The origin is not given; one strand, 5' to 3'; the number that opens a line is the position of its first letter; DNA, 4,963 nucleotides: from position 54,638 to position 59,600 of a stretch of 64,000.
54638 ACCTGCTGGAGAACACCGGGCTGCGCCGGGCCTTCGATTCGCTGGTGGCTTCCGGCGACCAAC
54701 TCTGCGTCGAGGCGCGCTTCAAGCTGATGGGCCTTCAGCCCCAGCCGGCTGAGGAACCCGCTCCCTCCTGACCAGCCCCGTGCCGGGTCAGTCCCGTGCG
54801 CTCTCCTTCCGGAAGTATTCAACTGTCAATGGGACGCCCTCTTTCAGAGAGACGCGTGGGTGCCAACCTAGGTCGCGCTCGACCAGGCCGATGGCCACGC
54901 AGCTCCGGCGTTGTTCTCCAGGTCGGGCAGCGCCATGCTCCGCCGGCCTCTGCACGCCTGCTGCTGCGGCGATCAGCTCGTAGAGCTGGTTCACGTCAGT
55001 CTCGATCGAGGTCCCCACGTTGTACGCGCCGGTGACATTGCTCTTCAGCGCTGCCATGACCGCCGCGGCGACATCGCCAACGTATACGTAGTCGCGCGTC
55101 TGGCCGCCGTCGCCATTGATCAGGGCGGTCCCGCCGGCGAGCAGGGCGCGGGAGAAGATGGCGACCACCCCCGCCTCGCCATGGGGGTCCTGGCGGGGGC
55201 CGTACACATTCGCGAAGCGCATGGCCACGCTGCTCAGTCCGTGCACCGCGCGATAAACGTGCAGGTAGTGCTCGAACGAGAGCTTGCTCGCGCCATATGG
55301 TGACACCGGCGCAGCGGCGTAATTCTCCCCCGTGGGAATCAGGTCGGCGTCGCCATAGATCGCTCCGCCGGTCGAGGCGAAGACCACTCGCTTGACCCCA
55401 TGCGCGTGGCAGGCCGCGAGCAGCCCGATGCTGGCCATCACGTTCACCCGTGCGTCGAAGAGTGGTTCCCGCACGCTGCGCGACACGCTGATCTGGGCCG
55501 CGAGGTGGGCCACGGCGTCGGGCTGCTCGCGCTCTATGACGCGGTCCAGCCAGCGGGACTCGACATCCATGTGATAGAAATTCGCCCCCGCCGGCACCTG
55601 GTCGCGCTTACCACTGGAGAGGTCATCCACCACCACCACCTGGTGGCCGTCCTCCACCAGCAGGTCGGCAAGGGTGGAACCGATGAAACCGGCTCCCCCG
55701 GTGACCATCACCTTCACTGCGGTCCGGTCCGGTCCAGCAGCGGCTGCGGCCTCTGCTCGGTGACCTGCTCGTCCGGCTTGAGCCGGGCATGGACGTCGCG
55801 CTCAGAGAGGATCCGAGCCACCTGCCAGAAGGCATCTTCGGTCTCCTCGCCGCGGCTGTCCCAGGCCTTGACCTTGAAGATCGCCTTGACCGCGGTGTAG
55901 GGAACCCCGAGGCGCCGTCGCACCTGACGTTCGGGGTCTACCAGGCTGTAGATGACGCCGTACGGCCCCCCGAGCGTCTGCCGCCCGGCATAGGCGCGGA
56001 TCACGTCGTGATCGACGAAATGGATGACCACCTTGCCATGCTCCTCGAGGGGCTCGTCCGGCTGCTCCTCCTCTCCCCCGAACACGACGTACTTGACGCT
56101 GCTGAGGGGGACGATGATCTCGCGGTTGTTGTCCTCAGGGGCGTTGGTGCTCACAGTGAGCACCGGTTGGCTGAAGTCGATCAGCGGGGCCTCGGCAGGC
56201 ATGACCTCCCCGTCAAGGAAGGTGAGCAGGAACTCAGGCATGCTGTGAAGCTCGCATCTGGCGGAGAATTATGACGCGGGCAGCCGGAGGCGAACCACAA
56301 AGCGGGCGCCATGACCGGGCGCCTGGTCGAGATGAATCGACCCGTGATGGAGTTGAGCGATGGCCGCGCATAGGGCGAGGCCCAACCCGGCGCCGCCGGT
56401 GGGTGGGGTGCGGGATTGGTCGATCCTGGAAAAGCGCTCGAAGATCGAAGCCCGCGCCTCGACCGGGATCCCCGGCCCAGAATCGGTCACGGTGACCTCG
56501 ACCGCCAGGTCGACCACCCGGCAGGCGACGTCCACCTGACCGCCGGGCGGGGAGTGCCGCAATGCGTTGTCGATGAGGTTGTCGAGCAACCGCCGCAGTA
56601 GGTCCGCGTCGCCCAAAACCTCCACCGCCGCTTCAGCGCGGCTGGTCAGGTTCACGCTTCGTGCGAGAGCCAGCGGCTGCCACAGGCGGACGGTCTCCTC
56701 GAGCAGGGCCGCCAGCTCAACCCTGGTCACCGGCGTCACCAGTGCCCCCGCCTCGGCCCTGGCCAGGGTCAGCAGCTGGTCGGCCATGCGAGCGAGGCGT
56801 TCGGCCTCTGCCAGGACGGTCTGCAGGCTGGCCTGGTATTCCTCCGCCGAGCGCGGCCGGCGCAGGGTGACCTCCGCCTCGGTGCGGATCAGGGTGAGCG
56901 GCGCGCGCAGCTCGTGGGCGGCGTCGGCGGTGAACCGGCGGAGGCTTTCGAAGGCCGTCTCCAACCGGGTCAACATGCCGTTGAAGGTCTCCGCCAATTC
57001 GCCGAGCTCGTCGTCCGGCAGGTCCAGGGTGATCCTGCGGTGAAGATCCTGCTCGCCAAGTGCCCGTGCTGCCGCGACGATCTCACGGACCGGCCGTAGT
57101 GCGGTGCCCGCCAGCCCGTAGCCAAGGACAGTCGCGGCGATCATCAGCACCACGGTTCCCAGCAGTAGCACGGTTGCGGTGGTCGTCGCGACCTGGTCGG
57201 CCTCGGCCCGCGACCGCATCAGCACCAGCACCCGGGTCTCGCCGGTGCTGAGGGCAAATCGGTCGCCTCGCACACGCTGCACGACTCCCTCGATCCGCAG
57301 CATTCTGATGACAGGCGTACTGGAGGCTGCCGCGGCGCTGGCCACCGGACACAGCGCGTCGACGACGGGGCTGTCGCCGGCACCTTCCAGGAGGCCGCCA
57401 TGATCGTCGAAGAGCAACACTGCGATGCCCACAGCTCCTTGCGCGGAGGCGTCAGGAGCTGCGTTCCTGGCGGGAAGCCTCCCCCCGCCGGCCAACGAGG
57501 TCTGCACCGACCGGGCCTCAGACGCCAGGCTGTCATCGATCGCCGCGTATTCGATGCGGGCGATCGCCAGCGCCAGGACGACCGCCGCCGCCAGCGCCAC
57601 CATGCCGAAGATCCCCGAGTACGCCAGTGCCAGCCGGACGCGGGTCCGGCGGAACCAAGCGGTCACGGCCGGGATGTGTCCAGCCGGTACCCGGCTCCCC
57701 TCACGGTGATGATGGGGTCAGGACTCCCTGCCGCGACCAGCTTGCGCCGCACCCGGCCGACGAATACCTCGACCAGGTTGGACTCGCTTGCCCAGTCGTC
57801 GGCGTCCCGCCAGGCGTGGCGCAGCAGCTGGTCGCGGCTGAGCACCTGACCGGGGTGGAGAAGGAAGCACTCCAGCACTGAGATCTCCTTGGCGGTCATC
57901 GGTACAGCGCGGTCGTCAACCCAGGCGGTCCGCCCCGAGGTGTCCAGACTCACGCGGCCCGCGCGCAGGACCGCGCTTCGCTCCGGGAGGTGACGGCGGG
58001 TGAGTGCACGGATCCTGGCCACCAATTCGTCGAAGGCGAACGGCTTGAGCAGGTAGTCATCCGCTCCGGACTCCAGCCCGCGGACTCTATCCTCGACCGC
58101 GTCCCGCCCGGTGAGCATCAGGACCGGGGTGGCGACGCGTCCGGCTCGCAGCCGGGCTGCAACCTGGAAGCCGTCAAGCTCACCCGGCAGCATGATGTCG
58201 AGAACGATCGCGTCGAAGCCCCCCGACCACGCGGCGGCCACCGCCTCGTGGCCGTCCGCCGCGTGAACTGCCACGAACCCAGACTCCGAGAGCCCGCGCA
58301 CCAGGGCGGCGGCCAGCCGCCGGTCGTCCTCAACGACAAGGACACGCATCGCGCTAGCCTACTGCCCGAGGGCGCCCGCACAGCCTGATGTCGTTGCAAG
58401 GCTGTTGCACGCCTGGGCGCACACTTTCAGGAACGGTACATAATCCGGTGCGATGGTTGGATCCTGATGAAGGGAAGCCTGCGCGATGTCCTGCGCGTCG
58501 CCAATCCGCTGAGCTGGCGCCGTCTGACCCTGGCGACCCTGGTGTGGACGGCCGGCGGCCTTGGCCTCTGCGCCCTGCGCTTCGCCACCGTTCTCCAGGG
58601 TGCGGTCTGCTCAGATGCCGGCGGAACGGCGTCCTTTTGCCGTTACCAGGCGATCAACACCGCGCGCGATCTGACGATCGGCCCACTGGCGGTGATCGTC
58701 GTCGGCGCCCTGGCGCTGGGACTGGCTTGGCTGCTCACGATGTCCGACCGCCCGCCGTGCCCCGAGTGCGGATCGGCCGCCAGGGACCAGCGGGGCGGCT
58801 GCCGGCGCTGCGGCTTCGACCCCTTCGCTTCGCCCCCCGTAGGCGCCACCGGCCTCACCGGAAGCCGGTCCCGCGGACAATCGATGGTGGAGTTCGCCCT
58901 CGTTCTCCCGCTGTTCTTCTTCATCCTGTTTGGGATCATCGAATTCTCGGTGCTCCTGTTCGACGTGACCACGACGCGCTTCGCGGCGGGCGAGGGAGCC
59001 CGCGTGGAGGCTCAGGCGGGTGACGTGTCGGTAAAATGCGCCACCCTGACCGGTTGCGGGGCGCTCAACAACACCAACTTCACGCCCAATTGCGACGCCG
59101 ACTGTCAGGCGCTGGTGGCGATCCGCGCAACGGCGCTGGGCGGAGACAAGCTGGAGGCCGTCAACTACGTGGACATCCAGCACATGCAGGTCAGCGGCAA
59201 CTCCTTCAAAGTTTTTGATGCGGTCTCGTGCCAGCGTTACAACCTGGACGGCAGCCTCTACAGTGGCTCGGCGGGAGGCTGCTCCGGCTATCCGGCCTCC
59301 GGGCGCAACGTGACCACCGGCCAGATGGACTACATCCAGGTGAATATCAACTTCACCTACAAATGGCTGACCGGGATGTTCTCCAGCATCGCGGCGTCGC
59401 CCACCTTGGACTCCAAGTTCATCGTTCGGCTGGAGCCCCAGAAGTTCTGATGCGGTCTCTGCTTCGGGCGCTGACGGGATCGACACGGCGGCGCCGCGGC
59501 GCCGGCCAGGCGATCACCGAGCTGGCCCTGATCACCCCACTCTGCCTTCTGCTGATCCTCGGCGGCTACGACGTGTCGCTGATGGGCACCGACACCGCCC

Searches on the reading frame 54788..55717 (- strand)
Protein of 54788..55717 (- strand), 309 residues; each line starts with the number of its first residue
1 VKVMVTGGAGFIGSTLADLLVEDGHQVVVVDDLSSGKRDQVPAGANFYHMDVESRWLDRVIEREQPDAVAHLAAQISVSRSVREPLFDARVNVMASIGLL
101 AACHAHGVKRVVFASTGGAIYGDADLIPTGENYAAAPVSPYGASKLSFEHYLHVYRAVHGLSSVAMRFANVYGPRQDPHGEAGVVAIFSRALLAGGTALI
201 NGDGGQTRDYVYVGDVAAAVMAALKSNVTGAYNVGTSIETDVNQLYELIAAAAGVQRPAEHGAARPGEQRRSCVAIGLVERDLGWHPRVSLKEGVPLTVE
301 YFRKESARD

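Call 34: search_protein_families(library=pfam, proteins=[window:54788-55717:-], max_evalue=0.0001)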
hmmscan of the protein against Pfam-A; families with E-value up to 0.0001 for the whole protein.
window:54788-55717:- (309 aa): 7 families
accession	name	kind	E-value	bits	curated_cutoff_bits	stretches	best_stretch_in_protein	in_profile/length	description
PF01370.27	Epimerase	-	4e-58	197.1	20.9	1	3-235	1-240/240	NAD dependent epimerase/dehydratase family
PF16363.11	GDP_Man_Dehyd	-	6.4e-52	177.5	27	1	4-295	1-329/332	GDP-mannose 4,6 dehydratase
PF01073.25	3Beta_HSD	-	1.2e-18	67.6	22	1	4-225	1-230/280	3-beta hydroxysteroid dehydrogenase/isomerase family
PF04321.23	RmlD_sub_bind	-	6.6e-15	55.4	27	1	1-255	1-233/287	RmlD substrate binding domain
PF02719.21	Polysacc_synt_2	-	1.7e-12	47.6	20.2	1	3-237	1-230/293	Polysaccharide biosynthesis protein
PF07993.18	NAD_binding_4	-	3.9e-06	26.6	20.1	0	64-183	87-214/258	Male sterility protein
PF13460.12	NAD_binding_10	-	1.6e-05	25.3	27.2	1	7-120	1-102/184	NAD(P)H-binding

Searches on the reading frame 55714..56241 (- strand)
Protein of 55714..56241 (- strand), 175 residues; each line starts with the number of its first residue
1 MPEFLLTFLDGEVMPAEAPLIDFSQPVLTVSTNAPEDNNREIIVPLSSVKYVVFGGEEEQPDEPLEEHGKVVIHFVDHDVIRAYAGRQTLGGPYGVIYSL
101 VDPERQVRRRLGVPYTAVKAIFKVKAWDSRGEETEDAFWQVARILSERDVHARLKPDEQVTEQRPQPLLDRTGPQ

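Call 34: search_protein_families(library=pfam, proteins=[window:55714-56241:-], max_evalue=0.0001)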
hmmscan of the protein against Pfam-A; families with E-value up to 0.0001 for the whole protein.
window:55714-56241:- (175 aa): 1 family
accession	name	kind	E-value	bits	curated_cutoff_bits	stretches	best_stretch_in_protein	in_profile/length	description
PF22478.1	DUF6982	-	3.4e-05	24.3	24.5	0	69-159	3-89/134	Family of unknown function (DUF6982)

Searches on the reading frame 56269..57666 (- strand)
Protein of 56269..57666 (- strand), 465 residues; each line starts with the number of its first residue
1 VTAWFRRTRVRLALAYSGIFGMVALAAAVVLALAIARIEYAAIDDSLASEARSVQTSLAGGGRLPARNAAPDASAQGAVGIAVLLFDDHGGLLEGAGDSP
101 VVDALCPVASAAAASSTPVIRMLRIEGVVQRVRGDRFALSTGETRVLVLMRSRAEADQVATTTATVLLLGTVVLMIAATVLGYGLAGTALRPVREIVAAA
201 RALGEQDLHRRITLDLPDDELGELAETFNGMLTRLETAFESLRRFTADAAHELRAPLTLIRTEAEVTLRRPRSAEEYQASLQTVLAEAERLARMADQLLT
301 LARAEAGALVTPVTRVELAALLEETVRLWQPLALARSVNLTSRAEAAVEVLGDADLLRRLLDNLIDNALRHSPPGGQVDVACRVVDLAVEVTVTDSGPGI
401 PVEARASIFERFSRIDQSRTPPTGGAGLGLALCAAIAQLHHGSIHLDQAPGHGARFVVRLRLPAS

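Call 34: search_protein_families(library=pfam, proteins=[window:56269-57666:-], max_evalue=0.0001)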
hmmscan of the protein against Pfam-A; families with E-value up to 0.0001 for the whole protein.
window:56269-57666:- (465 aa): 3 families
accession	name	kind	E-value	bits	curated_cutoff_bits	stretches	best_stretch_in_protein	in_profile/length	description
PF02518.31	HATPase_c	-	9.4e-30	103.7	26.4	1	352-463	1-110/111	Histidine kinase-, DNA gyrase B-, and HSP90-like ATPase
PF00512.31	HisKA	-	1.9e-14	53.9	26.9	1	242-307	2-66/66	His Kinase A (phospho-acceptor) domain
PF00672.30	HAMP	-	2.7e-14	53.6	25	1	185-236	2-52/53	HAMP domain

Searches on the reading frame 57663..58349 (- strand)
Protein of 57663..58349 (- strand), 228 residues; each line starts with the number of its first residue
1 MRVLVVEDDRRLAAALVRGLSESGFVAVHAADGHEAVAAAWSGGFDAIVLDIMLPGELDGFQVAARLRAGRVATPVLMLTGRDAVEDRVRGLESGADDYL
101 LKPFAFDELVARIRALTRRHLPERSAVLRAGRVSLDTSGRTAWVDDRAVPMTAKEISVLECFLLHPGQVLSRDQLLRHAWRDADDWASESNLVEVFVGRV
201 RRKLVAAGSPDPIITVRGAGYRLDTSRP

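Call 34: search_protein_families(library=pfam, proteins=[window:57663-58349:-], max_evalue=0.0001)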
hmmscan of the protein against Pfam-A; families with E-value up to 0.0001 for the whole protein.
window:57663-58349:- (228 aa): 2 families
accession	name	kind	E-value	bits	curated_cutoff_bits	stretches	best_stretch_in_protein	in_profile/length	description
PF00072.30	Response_reg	-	1e-25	90.5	30.2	1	3-114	1-111/111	Response regulator receiver domain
PF00486.34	Trans_reg_C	-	5.7e-21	74.8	26.2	1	147-223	2-77/77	Transcriptional regulatory protein, C terminal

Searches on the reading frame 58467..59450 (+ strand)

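Call 34: search_protein_families(library=pfam, proteins=[window:58467-59450:+], max_evalue=0.0001)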
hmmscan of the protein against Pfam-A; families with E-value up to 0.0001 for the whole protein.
window:58467-59450:+ (327 aa): 1 family
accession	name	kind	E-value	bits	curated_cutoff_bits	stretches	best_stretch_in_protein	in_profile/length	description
PF07811.17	TadE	-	3.6e-13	49.8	22.9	1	137-179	1-43/43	TadE-like protein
